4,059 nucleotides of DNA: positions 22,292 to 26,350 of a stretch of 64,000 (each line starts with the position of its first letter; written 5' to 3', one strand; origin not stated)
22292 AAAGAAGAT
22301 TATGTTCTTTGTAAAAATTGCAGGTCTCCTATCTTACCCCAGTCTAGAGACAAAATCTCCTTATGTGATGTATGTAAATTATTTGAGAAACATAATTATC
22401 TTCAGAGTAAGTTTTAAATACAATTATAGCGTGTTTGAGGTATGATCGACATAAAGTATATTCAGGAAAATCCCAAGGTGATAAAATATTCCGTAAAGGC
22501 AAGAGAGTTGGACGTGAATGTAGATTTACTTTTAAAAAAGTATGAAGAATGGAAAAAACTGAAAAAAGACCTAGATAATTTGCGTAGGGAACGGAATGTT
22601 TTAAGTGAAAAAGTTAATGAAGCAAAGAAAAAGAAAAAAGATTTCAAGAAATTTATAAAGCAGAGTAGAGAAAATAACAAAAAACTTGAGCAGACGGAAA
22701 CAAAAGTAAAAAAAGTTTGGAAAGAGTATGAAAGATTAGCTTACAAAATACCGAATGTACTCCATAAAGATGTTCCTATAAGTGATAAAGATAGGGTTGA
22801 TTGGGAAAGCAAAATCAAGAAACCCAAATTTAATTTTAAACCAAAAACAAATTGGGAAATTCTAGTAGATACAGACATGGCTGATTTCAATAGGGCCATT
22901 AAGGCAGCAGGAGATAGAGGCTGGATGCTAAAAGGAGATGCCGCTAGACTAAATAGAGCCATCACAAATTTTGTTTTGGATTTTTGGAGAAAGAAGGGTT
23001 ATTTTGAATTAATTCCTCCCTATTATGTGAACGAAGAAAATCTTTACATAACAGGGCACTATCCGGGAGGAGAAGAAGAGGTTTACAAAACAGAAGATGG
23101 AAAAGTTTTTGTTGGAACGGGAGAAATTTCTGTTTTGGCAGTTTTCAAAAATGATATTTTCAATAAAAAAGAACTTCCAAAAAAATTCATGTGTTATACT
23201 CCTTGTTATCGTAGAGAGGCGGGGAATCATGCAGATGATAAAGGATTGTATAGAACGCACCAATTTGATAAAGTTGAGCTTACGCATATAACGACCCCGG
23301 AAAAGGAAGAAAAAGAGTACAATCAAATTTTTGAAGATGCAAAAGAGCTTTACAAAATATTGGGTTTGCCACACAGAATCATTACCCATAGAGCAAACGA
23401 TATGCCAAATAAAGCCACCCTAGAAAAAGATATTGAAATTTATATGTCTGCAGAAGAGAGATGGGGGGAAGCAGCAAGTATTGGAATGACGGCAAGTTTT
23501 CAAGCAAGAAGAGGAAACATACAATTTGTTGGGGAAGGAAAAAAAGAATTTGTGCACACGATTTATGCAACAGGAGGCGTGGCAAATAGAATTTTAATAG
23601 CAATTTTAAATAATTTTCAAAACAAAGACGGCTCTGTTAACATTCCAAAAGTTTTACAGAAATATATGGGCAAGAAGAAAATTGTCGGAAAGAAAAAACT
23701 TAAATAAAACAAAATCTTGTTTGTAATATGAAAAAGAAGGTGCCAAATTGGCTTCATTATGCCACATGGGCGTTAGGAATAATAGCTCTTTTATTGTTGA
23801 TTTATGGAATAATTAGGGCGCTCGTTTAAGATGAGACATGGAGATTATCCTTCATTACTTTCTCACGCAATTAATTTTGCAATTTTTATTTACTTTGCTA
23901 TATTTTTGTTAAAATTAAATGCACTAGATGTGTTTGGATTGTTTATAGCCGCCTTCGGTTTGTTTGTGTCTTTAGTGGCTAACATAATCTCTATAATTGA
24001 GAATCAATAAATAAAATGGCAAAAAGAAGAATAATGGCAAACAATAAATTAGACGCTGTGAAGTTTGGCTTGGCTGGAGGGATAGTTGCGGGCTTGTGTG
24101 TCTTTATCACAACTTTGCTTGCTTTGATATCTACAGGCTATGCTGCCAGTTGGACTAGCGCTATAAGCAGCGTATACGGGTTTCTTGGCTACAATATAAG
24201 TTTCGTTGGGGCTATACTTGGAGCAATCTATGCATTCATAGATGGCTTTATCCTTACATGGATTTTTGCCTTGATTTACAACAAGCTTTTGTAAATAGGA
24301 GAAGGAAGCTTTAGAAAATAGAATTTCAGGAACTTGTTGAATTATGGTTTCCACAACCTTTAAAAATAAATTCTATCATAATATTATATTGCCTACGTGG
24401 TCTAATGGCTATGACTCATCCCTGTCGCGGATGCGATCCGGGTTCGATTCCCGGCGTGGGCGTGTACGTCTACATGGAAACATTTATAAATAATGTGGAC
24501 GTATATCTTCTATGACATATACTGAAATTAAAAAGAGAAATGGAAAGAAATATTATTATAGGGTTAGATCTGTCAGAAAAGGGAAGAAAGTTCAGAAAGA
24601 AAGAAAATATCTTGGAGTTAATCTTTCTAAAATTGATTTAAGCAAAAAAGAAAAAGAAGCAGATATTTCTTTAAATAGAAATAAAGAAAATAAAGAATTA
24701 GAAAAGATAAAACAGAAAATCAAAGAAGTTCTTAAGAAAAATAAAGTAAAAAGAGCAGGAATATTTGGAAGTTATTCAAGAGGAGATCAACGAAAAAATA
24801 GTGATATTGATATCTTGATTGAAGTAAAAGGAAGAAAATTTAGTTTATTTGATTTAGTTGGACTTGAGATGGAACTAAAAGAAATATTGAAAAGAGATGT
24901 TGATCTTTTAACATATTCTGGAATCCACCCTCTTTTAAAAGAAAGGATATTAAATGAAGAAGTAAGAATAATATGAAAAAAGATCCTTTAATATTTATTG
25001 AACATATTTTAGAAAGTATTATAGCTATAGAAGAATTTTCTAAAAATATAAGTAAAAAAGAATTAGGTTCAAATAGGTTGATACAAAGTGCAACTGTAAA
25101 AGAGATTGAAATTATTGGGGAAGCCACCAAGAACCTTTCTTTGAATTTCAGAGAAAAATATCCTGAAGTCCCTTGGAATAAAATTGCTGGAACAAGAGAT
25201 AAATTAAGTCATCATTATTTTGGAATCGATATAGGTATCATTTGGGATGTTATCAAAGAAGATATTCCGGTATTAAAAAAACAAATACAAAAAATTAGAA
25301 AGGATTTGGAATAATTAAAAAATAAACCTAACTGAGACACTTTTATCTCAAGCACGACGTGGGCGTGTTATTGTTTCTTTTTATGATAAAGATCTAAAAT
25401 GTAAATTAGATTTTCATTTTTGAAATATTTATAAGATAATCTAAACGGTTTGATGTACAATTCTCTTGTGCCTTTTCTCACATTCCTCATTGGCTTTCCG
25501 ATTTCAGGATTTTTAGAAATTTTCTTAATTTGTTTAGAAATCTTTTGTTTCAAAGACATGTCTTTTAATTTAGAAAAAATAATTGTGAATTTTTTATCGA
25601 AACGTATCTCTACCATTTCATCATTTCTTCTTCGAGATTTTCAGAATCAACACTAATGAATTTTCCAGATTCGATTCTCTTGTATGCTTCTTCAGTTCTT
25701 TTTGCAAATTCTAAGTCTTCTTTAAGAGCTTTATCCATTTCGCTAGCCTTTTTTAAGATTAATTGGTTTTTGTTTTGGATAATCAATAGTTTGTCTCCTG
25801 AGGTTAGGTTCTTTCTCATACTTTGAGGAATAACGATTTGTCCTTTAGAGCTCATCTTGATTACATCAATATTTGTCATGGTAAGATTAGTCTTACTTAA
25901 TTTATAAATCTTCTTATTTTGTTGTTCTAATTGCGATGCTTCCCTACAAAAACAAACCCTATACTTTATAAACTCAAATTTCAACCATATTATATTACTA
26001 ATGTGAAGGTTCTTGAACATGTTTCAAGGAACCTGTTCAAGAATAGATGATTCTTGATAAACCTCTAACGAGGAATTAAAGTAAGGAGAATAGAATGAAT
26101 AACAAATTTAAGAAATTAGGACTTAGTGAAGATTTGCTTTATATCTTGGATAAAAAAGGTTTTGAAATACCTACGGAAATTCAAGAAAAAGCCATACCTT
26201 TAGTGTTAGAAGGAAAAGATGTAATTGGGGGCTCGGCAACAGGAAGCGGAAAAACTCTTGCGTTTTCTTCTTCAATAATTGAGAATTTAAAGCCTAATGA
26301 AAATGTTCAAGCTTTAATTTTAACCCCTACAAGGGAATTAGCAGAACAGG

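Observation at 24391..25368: tRNA-Asp 3'-end is duplicated 0.9 kb downstream, bracketing an MNT/HepT cassette: att-like scar of an integration event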

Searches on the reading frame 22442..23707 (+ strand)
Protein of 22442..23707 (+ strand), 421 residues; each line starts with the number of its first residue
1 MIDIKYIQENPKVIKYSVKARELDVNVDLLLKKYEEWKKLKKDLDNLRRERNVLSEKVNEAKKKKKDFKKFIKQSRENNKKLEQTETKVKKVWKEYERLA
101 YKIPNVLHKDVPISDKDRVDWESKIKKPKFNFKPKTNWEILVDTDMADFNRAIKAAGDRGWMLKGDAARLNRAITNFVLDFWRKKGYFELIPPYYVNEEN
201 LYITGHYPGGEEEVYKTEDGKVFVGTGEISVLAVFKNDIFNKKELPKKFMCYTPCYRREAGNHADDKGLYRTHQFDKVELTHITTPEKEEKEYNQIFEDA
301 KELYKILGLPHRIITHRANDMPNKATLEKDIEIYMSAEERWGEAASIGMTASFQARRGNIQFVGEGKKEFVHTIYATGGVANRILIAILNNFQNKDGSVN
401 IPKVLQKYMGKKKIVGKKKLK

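Call 6: search_protein_families(library=pfam, proteins=[window:22442-23707:+], max_evalue=0.01)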
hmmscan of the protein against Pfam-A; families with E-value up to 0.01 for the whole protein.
window:22442-23707:+ (421 aa): 3 families
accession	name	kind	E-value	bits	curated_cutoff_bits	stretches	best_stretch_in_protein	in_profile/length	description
PF00587.30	tRNA-synt_2b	-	1.2e-24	87.8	29.3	1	225-391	15-178/179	tRNA synthetase class II core domain (G, H, P, S and T)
PF02403.27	Seryl_tRNA_N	-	1.1e-21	77.6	28.2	1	1-106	1-107/108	Seryl-tRNA synthetase N-terminal domain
PF10146.14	zf-C4H2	-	0.0018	19.2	34.5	1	12-130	8-123/240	Zinc finger-containing protein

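Call 8: find_related_loci(query=window:22442-23707:+, collection=genome_contigs, flank=10000)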
Query window:22442-23707:+ (421 aa) in genome_contigs; peptide patterns used: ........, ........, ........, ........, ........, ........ (x = any residue, [..] = any of these).
111 stretches matched a pattern; 9 encode a relative of the query (tblastn E <= 1e-3); 9 distinct loci.
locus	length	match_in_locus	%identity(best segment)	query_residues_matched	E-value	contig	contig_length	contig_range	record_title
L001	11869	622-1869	81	1-416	0e+0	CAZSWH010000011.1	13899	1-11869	MAG TPA_asm: Candidatus Woesearchaeota archaeon isolate binchicken_co196_462 genome assembly, contig: NODE_5624_length_1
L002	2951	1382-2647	37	1-415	4e-87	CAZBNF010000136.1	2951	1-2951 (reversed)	MAG TPA_asm: uncultured Planctomycetia bacterium isolate SRP178699_co1_432 genome assembly, contig: NODE_54853_length_29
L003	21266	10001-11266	40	1-414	3e-83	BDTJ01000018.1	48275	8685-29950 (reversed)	Archaeon BMS3Abin17 DNA, contig: NODE_6, whole genome shotgun sequence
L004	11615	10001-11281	39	1-418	3e-76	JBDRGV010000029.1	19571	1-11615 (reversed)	MAG: archaeon isolate MEGAHIT-group-1.460 k141_1974068, whole genome shotgun sequence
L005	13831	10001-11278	36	1-418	1e-69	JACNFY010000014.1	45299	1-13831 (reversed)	MAG: Nanobdellati archaeon isolate NIOZ-UU113 NIOZ-UU_NODE_781_length_45299_cov_9.15114, whole genome shotgun sequence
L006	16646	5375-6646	32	1-416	5e-66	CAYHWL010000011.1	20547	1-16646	MAG TPA_asm: uncultured Methanosarcinales archaeon isolate ERP119705_co15_581 genome assembly, contig: NODE_2452_length_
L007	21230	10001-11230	34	1-409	3e-65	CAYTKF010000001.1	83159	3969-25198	MAG TPA_asm: uncultured Candidatus Saccharibacteria bacterium isolate binchicken_co191_187 genome assembly, contig: NODE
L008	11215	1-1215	32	3-414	2e-59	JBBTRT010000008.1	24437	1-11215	MAG: Patescibacteria group bacterium isolate H52-bin002_1 H52_bin002_1_000000000008, whole genome shotgun sequence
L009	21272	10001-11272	30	1-409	3e-58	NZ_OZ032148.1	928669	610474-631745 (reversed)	Arsenophonus symbiont of Ornithomya chloropus isolate 4a44dec7-1428-4e8e-a2ca-597ecf37f33b chromosome 1, complete sequen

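Call 17: find_homologous_proteins(query=window:22442-23707:+, max_evalue=1e-100)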
Query window:22442-23707:+ (421 aa): 65 proteins with E <= 1e-100 among 8000 candidates.
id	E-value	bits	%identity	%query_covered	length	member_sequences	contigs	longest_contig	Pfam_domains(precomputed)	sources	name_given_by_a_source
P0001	1.5e-280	948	100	100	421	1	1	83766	PF00587.31,PF02403.28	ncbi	-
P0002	9.4e-237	804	85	97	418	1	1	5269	PF00587.31,PF02403.28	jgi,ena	-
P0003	1.1e-235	800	84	97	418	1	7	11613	PF00587.31,PF02403.28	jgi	jgi:seryl-tRNA synthetase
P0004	4.4e-235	798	84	97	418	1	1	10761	PF00587.31,PF02403.28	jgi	jgi:seryl-tRNA synthetase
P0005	9.7e-235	797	84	97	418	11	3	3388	PF00587.31,PF02403.28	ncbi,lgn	-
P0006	5.7e-234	795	84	97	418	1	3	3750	PF00587.31,PF02403.28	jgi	jgi:seryl-tRNA synthetase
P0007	7.3e-234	794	83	97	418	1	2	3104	PF00587.31,PF02403.28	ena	-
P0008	2.0e-233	793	83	97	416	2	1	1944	PF00587.31,PF02403.28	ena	-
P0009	6.7e-233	791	81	99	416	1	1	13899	PF00587.31,PF02403.28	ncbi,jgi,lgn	-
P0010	1.0e-232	790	83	97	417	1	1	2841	PF00587.31,PF02403.28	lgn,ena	-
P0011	3.2e-232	789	81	99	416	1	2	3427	PF00587.31,PF02403.28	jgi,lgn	-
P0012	4.3e-232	788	81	99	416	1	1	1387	PF00587.31,PF02403.28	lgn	-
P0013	4.4e-232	788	81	99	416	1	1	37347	PF00587.31,PF02403.28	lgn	-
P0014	7.9e-229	778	81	97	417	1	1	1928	PF00587.31,PF02403.28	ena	-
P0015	3.1e-228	776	82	97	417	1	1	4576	PF00587.31,PF02403.28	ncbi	-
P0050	2.7e-161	555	86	66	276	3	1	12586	PF00587.31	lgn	-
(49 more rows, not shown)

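Call 18: find_encoding_contigs(protein=P0003, flank=10000, max_places=4)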
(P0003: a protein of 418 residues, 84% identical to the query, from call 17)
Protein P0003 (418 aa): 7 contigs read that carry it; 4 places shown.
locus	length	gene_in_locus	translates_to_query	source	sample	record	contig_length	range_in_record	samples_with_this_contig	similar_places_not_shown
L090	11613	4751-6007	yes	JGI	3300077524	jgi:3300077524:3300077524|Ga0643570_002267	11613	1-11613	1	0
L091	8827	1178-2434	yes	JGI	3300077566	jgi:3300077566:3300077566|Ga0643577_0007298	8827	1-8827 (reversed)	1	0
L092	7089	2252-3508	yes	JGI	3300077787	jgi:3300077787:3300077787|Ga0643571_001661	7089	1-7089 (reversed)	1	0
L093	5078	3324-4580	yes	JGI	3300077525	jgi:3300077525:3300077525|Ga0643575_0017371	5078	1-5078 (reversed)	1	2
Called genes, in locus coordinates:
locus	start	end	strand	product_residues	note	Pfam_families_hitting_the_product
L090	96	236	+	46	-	-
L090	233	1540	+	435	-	PF03050:DDE_Tnp_IS66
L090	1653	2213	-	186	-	PF01936:NYN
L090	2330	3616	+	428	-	PF18195:GatD_N, PF00710:Asparaginase, PF17763:Asparaginase_C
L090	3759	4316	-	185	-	PF06821:Ser_hydrolase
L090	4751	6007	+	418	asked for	PF02403:Seryl_tRNA_N, PF00587:tRNA-synt_2b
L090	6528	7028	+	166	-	-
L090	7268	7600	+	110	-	-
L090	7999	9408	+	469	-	PF00085:Thioredoxin, PF13098:Thioredoxin_2, PF05768:Glrx-like (weak)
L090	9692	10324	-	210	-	PF01936:NYN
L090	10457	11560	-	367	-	PF07591:PT-HINT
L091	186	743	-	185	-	PF06821:Ser_hydrolase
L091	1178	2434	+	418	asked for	PF02403:Seryl_tRNA_N, PF00587:tRNA-synt_2b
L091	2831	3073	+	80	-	-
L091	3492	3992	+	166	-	-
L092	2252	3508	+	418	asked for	PF02403:Seryl_tRNA_N, PF00587:tRNA-synt_2b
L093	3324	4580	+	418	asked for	PF02403:Seryl_tRNA_N, PF00587:tRNA-synt_2b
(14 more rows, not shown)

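Call 19: find_encoding_contigs(protein=P0004, flank=10000, max_places=3)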
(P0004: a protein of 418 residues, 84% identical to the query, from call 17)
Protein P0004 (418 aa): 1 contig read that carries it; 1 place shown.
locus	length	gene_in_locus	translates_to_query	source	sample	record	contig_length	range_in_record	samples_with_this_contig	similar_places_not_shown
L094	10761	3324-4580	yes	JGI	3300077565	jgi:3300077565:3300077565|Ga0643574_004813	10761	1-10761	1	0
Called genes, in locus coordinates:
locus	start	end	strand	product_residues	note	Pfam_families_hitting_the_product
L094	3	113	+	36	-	?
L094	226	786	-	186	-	PF01936:NYN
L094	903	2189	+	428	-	PF18195:GatD_N, PF00710:Asparaginase, PF17763:Asparaginase_C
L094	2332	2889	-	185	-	PF06821:Ser_hydrolase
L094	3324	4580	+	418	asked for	PF02403:Seryl_tRNA_N, PF00587:tRNA-synt_2b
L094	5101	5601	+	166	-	-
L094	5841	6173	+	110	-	-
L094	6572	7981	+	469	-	PF00085:Thioredoxin, PF13098:Thioredoxin_2, PF05768:Glrx-like (weak)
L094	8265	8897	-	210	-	PF01936:NYN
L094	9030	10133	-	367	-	PF07591:PT-HINT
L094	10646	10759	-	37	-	?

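Call 20: find_encoding_contigs(protein=P0050, flank=10000, max_places=3)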
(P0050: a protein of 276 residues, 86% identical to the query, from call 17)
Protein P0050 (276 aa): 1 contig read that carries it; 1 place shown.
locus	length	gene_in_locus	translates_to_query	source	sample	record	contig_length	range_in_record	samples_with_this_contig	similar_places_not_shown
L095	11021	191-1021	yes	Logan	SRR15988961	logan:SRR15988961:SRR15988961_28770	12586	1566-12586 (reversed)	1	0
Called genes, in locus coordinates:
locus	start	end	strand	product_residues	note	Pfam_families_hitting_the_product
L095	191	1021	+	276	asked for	PF00587:tRNA-synt_2b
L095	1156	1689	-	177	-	-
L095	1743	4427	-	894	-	PF00133:tRNA-synt_1, PF01406:tRNA-synt_1e (faint), PF09334:tRNA-synt_1g, PF13603:tRNA-synt_1_2, PF00133:tRNA-synt_1, PF09334:tRNA-synt_1g (weak), PF08264:Anticodon_1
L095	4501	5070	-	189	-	PF00857:Isochorismatase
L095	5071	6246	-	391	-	PF13623:SurA_N_2, PF13624:SurA_N_3, PF09312:SurA_N, PF13145:Rotamase_2, PF13616:Rotamase_3, PF00639:Rotamase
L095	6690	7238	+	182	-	PF00352:TBP, PF11858:DUF3378 (faint), PF00352:TBP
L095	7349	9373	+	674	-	PF14551:MCM_N, PF17207:MCM_OB, PF00493:MCM, PF07728:AAA_5 (faint), PF01078:Mg_chelatase, PF17855:MCM_lid, PF21100:WHD_MCM (weak), PF21120: (weak)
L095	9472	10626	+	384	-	PF06745:ATPase (faint), PF13191:AAA_16 (faint), PF00004:AAA, PF07724:AAA_2 (weak), PF07728:AAA_5 (faint), PF17862:AAA_lid_3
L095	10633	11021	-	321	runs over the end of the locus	-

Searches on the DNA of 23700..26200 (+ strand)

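Call 61: search_rna_families(sources=[L102], threshold=evalue, max_evalue=1)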
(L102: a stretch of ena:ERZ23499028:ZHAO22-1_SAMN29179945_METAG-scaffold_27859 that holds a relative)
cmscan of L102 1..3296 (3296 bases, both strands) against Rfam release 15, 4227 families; matches with E-value up to 1: 2.
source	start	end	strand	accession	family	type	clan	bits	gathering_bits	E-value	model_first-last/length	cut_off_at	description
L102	754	825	+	RF00005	tRNA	Gene; tRNA;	CL00001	56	29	1.2e-10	1-71/71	no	tRNA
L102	732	921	-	RF02709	TeloSII_ncR43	Gene; sRNA;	-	15.9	298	0.96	1-277/277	no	TeloSII non coding RNA 43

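Call 62: search_rna_families(source=window, start=23700, end=26200, threshold=evalue, max_evalue=1)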
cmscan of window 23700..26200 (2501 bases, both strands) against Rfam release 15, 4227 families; matches with E-value up to 1: 2.
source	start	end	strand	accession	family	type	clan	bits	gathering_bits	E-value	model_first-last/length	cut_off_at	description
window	24391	24462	+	RF00005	tRNA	Gene; tRNA;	CL00001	58.4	29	1.9e-11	1-71/71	no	tRNA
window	24454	24518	+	RF00730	mir-277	Gene; miRNA;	-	19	43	0.38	14-80/90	no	mir-277 microRNA precursor family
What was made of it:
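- No Rfam family matches (calls 61, 62).
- Tried and rejected: It finds nothing but the tRNA (calls 61, 62).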
